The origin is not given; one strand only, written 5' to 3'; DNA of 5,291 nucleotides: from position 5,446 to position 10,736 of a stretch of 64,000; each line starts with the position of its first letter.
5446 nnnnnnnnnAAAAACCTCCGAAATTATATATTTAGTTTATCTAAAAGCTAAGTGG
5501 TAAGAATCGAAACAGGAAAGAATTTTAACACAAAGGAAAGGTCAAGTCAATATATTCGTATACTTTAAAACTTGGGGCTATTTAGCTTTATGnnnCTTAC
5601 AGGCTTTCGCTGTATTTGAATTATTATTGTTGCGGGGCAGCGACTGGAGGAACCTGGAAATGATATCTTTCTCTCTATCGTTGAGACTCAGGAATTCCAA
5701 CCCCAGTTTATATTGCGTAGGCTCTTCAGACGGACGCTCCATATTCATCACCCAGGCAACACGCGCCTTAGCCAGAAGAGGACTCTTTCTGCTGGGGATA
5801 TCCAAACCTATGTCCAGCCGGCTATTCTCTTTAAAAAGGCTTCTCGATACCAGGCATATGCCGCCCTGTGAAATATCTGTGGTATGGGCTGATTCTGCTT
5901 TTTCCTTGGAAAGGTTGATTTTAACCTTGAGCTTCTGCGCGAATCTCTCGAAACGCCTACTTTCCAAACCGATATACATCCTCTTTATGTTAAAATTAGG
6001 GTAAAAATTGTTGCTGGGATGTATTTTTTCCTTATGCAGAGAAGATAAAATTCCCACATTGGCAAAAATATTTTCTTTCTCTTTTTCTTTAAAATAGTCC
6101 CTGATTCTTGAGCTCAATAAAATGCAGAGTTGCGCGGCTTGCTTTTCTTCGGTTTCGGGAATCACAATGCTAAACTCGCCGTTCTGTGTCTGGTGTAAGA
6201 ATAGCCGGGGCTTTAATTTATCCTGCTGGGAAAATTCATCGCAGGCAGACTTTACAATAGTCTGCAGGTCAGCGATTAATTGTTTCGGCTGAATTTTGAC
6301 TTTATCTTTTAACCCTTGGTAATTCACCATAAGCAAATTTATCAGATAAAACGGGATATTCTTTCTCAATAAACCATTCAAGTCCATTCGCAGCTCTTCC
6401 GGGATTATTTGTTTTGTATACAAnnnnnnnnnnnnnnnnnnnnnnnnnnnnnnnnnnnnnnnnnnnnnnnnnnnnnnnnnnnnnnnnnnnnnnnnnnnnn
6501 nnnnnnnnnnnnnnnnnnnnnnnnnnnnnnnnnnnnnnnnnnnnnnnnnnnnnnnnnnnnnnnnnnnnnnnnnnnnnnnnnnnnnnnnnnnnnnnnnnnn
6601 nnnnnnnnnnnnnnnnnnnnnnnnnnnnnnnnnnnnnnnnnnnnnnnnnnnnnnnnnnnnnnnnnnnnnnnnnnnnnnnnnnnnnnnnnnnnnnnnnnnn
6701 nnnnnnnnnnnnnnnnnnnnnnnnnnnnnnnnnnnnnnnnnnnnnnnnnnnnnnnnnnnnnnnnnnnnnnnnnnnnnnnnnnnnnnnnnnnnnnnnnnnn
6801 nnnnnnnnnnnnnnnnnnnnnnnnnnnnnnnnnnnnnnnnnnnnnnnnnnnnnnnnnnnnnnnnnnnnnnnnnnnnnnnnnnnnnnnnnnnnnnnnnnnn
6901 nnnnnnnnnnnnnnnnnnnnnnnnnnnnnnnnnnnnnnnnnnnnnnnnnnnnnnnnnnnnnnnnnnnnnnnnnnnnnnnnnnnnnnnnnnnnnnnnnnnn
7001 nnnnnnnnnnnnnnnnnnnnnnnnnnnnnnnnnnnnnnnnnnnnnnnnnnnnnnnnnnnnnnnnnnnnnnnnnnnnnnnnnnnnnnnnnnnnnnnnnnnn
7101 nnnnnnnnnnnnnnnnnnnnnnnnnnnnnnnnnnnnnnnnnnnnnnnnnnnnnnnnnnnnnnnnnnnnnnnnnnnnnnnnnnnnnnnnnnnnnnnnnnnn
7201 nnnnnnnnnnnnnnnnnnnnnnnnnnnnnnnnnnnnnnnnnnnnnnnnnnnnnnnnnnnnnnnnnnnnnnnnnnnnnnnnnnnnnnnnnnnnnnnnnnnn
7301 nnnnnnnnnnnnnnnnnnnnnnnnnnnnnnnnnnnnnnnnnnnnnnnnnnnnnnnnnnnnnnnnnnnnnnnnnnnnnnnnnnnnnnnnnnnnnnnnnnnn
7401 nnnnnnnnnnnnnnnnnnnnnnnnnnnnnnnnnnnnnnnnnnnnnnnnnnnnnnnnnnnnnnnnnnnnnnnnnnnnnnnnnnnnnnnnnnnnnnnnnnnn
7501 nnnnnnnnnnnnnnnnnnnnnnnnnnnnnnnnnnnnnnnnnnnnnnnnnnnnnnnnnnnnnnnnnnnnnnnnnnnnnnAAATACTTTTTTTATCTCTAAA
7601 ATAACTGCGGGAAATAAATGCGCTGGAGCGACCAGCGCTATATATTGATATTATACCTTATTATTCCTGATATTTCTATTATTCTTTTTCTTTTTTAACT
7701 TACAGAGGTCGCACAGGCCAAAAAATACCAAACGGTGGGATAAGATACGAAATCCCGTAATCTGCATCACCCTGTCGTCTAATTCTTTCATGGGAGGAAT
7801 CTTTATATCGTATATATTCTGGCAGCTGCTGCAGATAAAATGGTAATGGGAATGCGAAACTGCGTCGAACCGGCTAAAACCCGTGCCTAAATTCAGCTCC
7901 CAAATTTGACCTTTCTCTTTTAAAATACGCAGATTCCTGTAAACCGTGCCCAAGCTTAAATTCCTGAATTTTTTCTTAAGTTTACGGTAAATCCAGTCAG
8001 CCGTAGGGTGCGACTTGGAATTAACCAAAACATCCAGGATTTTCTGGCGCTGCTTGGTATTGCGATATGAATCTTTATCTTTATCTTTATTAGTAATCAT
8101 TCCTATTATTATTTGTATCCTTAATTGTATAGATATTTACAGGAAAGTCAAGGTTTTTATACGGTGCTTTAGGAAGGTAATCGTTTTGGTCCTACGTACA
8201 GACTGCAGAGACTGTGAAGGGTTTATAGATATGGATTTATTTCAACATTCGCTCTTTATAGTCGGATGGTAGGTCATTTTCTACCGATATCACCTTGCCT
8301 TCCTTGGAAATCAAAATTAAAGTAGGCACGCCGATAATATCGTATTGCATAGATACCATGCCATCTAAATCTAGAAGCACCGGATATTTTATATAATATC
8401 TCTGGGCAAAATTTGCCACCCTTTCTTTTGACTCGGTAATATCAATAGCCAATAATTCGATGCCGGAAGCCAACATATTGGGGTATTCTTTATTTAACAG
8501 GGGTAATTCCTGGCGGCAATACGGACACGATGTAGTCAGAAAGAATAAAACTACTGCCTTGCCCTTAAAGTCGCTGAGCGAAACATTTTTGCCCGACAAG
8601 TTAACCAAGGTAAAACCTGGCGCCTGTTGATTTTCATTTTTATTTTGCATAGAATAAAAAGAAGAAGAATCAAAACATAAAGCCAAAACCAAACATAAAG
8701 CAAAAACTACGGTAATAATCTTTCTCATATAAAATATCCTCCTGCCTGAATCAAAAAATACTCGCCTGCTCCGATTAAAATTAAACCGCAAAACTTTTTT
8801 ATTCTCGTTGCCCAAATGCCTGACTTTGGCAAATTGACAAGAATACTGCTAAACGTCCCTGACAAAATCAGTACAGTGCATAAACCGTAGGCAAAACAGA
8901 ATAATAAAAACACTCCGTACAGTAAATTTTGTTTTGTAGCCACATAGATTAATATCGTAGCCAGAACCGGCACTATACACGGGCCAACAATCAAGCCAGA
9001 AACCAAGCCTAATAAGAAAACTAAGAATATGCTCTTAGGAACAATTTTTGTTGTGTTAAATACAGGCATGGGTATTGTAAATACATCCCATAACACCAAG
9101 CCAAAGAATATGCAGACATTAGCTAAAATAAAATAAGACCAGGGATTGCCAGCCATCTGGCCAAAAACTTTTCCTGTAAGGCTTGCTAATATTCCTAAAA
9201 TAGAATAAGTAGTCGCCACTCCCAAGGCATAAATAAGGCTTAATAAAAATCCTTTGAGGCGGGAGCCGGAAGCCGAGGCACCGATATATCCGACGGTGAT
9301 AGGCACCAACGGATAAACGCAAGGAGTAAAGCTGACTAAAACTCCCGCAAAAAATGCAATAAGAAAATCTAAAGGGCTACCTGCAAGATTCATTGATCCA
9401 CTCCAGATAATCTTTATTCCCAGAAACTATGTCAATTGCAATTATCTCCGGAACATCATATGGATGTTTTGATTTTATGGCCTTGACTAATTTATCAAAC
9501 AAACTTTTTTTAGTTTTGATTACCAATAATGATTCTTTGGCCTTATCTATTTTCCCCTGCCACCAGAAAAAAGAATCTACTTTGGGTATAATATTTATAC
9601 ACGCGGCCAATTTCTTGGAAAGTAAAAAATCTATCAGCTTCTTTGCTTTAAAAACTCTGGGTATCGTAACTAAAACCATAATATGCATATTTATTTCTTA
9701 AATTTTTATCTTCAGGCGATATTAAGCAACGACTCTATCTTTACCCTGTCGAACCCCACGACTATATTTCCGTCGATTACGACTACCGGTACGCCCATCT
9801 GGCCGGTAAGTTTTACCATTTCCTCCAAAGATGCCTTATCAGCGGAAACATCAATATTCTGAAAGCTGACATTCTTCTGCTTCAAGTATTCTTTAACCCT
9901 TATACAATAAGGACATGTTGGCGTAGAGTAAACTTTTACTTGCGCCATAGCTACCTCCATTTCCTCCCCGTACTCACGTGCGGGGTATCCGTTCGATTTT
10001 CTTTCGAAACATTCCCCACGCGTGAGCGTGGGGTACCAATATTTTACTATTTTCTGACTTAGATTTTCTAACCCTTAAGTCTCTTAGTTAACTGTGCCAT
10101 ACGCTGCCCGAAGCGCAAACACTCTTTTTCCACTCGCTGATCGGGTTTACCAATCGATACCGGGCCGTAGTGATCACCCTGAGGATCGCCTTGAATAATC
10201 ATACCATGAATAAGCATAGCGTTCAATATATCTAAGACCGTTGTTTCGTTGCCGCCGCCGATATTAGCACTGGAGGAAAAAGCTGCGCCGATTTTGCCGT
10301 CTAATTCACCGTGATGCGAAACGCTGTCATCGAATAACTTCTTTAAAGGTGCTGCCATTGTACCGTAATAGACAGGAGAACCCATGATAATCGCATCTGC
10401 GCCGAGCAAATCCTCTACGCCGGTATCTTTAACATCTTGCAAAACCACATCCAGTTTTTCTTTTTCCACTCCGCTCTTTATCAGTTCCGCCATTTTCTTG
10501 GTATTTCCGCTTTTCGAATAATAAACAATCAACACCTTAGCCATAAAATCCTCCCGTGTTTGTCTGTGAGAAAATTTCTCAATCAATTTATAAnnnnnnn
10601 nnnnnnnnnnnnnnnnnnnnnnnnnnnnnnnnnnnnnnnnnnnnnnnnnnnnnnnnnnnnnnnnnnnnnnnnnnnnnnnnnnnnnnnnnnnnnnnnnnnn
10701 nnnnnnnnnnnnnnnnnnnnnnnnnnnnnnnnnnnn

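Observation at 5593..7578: Soluble histidine kinase with a degenerate GGDEF-like domain and a canonical PilZ domain at its C-terminus (c-di-GMP-gated kinase?), with no adjacent response regulator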

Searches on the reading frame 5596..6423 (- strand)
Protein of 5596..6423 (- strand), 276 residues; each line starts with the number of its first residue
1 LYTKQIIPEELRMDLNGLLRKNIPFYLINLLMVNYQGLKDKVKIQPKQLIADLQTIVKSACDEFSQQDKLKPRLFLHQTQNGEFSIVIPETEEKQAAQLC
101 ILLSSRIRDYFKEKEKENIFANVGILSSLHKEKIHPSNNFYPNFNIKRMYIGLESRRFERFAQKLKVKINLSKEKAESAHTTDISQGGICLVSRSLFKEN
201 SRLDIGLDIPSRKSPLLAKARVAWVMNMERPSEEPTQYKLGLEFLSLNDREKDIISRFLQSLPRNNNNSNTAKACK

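Call 7: find_homologous_proteins(query=window:5596-6423:-)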
Query seq(276 aa): 677 candidates shared short words with the query, none scored E <= 0.001.

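Call 40: predict_structure(alignment_id=A3)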
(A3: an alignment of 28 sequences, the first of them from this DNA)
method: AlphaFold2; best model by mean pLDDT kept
length: 274 residues; sequences in the alignment: 28
mean_pLDDT: 83.8   pTM: 0.62
mean pLDDT of the five models: 83.8, 82.4, 82.1, 81.6, 78.4
residues with pLDDT >= 90: 139; 70-90: 87; 50-70: 28; < 50: 20
segments of 3 or more residues with pLDDT < 50: 127-134, 266-274
pLDDT, mean of each block of 10 residues (from residue 1): 78 91 91 82 88 94 85 89 92 90 89 71 52 54 87 78 94 92 96 93 95 96 77 85 96 95 53 32
secondary structure, 60 per line:
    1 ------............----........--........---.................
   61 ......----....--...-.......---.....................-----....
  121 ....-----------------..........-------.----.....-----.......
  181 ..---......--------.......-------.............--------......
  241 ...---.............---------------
elements in order: H7-18 E23-30 H33-40 H44-66 E71-74 E81-87 H91-111 E117-124 E142-151 E164-168 E174-182 E186-191 E200-206 E214-226 E235-243 H247-259

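Call 44: fold_search(model_id=the predicted structure, library=pdb)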
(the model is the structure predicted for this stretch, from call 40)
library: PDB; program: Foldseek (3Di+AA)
matches with E <= 10: 941; with E <= 0.001: 38
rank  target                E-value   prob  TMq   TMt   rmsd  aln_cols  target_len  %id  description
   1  5vx6_B                4.4e-07  1.00  0.33  0.42   9.7       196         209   12  Structure of Bacillus subtilis Inhibitor of motility (MotI/DgrA) (released 2017-11-22)
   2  4rt0_C                7.0e-07  1.00  0.31  0.73   3.9       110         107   18  Structure of the Alg44 PilZ domain from Pseudomonas aeruginosa PAO1 in complex with c-di-GMP (released 2015-04-08)
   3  5vx6_A                7.0e-07  1.00  0.32  0.41   4.1       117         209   19  Structure of Bacillus subtilis Inhibitor of motility (MotI/DgrA) (released 2017-11-22)
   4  4xrn_D                9.4e-07  1.00  0.32  0.78   3.5       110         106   20  Pilz domain with c-di-gmp of a protein from Pseudomonas aeruginosa (released 2016-02-03)
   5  4xrn_C                1.3e-06  1.00  0.32  0.77   4.2       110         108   20  Pilz domain with c-di-gmp of a protein from Pseudomonas aeruginosa (released 2016-02-03)
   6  4rt0_A                1.5e-06  1.00  0.31  0.72   3.9       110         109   17  Structure of the Alg44 PilZ domain from Pseudomonas aeruginosa PAO1 in complex with c-di-GMP (released 2015-04-08)
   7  4xrn_B                1.8e-06  1.00  0.31  0.75   4.0       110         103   17  Pilz domain with c-di-gmp of a protein from Pseudomonas aeruginosa (released 2016-02-03)
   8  4rt1_B                1.9e-06  1.00  0.31  0.74   4.5       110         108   19  Structure of the Alg44 PilZ domain (R95A mutant) from Pseudomonas aeruginosa PAO1 in complex with c-di-GMP (released 2015-04-08)
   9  4rt1_A                2.3e-06  1.00  0.31  0.73   4.5       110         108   19  Structure of the Alg44 PilZ domain (R95A mutant) from Pseudomonas aeruginosa PAO1 in complex with c-di-GMP (released 2015-04-08)
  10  5y6g                  2.7e-06  1.00  0.33  0.66   3.6       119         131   16  PilZ domain with c-di-GMP of YcgR from Escherichia coli (released 2018-07-18)
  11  4xrn_A                2.9e-06  1.00  0.31  0.74   4.0       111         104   18  Pilz domain with c-di-gmp of a protein from Pseudomonas aeruginosa (released 2016-02-03)
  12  5y6f                  3.0e-06  1.00  0.33  0.40   3.6       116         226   17  Crystal structure of YcgR in complex with c-di-GMP from Escherichia coli (released 2018-07-18)
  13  4rt0_B                4.3e-06  1.00  0.31  0.72   3.9       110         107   18  Structure of the Alg44 PilZ domain from Pseudomonas aeruginosa PAO1 in complex with c-di-GMP (released 2015-04-08)
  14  5y4r_D                5.5e-06  1.00  0.31  0.66   3.8       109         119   18  Structure of a methyltransferase complex (released 2017-11-29)
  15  5xly_B                5.8e-06  1.00  0.31  0.65   3.7       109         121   18  Crystal structure of CheR1 in complex with c-di-GMP-bound MapZ (released 2017-08-23)
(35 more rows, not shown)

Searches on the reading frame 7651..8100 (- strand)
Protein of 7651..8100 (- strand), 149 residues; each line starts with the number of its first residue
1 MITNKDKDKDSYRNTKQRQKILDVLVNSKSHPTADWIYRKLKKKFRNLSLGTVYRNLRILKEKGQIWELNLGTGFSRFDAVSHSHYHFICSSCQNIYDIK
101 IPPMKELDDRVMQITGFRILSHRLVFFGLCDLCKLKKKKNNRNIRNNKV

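Call 6: search_protein_families(library=pfam, proteins=[window:7651-8100:-], max_evalue=0.001)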
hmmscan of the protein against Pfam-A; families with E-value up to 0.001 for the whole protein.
window:7651-8100:- (149 aa): 1 family
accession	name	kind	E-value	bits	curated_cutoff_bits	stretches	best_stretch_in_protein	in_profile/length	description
PF01475.25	FUR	-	2.7e-31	108.7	23.1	1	11-126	3-120/121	Ferric uptake regulator family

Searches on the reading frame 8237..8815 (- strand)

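Call 6: search_protein_families(library=pfam, proteins=[window:8237-8815:-], max_evalue=0.001)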
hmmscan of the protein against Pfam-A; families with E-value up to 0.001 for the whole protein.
window:8237-8815:- (192 aa): 6 families
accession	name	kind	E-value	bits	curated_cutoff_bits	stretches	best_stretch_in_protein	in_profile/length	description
PF00578.27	AhpC-TSA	-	8e-28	97.3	26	1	63-176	3-122/124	AhpC/TSA family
PF08534.16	Redoxin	-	4.6e-22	78.8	26.6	1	61-180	2-133/148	Redoxin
PF13905.12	Thioredoxin_8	-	1.2e-11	45.2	27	1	85-175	1-94/94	Thioredoxin-like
PF13098.12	Thioredoxin_2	-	9.9e-06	26.3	27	1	84-175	4-87/104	Thioredoxin-like domain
PF00085.26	Thioredoxin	-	1.8e-05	25.1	23.5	0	85-137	18-69/103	Thioredoxin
PF02630.20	SCO1-SenC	-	4.3e-05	23.9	22.8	1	67-120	3-57/134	SCO1/SenC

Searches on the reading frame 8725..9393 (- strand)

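Call 6: search_protein_families(library=pfam, proteins=[window:8725-9393:-], max_evalue=0.001)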
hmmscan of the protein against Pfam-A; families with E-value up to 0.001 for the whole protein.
window:8725-9393:- (222 aa): 2 families
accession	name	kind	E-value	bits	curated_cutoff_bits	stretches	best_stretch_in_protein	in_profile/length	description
PF02683.22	DsbD_TM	-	3.8e-39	134.7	27.1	1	11-210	5-211/219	Cytochrome C biogenesis protein transmembrane domain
PF13386.12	DsbD_2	-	6.1e-08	33.2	24.9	1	12-210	1-197/199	Cytochrome C biogenesis protein transmembrane region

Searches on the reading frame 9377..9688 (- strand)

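Call 6: search_protein_families(library=pfam, proteins=[window:9377-9688:-], max_evalue=0.001)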
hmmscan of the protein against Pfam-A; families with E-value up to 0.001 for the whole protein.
window:9377-9688:- (103 aa): 1 family
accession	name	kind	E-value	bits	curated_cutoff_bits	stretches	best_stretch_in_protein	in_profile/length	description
PF03091.20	CutA1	-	1.9e-36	124.2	22.4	1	3-100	1-98/99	CutA1 divalent ion tolerance protein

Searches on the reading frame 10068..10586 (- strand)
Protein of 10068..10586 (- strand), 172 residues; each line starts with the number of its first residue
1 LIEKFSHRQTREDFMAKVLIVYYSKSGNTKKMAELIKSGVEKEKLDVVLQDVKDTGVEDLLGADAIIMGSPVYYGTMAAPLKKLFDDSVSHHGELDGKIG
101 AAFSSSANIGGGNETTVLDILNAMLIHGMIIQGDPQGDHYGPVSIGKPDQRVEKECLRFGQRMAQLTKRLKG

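Call 6: search_protein_families(library=pfam, proteins=[window:10068-10586:-], max_evalue=0.001)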
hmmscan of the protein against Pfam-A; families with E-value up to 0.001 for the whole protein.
window:10068-10586:- (172 aa): 5 families
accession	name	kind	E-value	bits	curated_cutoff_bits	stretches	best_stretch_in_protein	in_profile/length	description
PF03358.20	FMN_red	-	9.2e-14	51.7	24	1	58-134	66-142/152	NADPH-dependent FMN reductase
PF12724.12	Flavodoxin_5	-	5.6e-11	43.4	27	1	19-105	1-83/145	Flavodoxin domain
PF00258.30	Flavodoxin_1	-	1.2e-07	32.5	25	1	20-88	1-71/143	Flavodoxin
PF02525.22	Flavodoxin_2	-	1.7e-05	25.1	27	1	53-91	69-106/198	Flavodoxin-like fold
PF12641.12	Flavodoxin_3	-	2.9e-05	24.4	27.5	1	19-84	1-62/160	Flavodoxin domain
